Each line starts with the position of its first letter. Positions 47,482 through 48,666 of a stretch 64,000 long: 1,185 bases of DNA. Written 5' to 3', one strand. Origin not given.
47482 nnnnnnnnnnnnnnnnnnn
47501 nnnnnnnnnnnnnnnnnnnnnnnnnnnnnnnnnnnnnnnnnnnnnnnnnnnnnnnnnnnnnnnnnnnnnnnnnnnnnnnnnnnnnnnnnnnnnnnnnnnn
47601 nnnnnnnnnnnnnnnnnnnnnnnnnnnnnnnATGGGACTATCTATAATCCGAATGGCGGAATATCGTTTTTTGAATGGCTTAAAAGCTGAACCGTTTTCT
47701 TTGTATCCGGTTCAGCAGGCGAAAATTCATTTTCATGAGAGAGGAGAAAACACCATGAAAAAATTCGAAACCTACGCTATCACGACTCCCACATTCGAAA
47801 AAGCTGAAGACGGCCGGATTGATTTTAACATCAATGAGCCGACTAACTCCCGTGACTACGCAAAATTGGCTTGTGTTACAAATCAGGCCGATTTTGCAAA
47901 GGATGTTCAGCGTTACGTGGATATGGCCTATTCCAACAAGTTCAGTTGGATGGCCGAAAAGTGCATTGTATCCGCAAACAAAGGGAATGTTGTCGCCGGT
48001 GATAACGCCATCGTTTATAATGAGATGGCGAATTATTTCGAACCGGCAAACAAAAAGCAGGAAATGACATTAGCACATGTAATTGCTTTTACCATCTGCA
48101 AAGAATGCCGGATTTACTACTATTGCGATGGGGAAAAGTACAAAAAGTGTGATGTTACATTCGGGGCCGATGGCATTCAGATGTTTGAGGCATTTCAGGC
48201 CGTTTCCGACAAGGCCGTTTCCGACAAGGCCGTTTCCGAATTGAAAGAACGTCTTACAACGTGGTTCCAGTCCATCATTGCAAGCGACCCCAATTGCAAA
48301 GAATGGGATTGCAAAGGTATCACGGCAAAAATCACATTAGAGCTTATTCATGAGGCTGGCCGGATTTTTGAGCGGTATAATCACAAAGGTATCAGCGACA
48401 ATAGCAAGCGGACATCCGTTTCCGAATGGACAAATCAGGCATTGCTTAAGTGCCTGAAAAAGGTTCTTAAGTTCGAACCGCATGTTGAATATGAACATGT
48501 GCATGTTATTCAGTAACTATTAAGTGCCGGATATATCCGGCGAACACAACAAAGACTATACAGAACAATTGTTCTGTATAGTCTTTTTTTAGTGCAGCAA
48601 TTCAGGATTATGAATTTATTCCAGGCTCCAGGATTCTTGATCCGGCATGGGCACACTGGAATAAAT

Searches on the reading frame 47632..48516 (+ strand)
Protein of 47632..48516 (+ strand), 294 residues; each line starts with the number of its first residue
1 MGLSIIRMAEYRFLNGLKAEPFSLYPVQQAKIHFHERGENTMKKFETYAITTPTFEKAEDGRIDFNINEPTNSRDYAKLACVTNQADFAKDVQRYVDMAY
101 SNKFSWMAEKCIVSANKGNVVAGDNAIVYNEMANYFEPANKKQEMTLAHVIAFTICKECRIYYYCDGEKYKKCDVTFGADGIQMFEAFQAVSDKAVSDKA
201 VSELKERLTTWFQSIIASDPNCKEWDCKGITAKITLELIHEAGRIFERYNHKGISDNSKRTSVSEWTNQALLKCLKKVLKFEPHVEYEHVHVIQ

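Call 9: search_protein_families(library=pfam, proteins=[window:47632-48516:+], max_evalue=0.01)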
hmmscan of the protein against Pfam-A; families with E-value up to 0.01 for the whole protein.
window:47632-48516:+ (294 aa): 0 families

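Call 10: search_protein_families(library=phrogs, proteins=[window:47632-48516:+], max_evalue=0.01)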
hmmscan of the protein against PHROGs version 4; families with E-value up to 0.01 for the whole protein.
window:47632-48516:+ (294 aa): 0 families

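Call 19: find_related_loci(query=window:47755-48516:+, collection=viral_contigs, flank=6000)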
Query window:47755-48516:+ (253 aa) in viral_contigs; peptide patterns used: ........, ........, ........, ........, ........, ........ (x = any residue, [..] = any of these).
3 stretches matched a pattern, but none encodes a relative of the query by tblastn (E <= 1e-3).

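Call 56: search_solved_structures(query=window:47755-48513:+, max_evalue=1)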
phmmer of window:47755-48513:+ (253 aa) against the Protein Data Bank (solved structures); distinct sequences matched with E-value up to 1: 7.
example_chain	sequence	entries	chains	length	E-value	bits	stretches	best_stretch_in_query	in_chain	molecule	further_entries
3eco_A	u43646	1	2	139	0.68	12.5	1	114-166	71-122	MepR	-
5fb2_A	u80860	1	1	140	0.69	12.4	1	114-166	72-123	MarR family regulatory protein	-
4l9j_A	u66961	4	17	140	0.69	12.4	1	114-166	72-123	MepR | MarR family regulatory protein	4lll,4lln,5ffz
4l9t_A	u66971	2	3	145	0.73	12.4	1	114-166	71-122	MepR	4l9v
4ld5_A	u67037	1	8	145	0.75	12.3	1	114-166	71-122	MepR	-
5ffx_A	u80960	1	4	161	0.94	12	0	114-166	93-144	MarR family regulatory protein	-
5f6f_A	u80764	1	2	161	0.95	12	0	114-166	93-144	MarR family regulatory protein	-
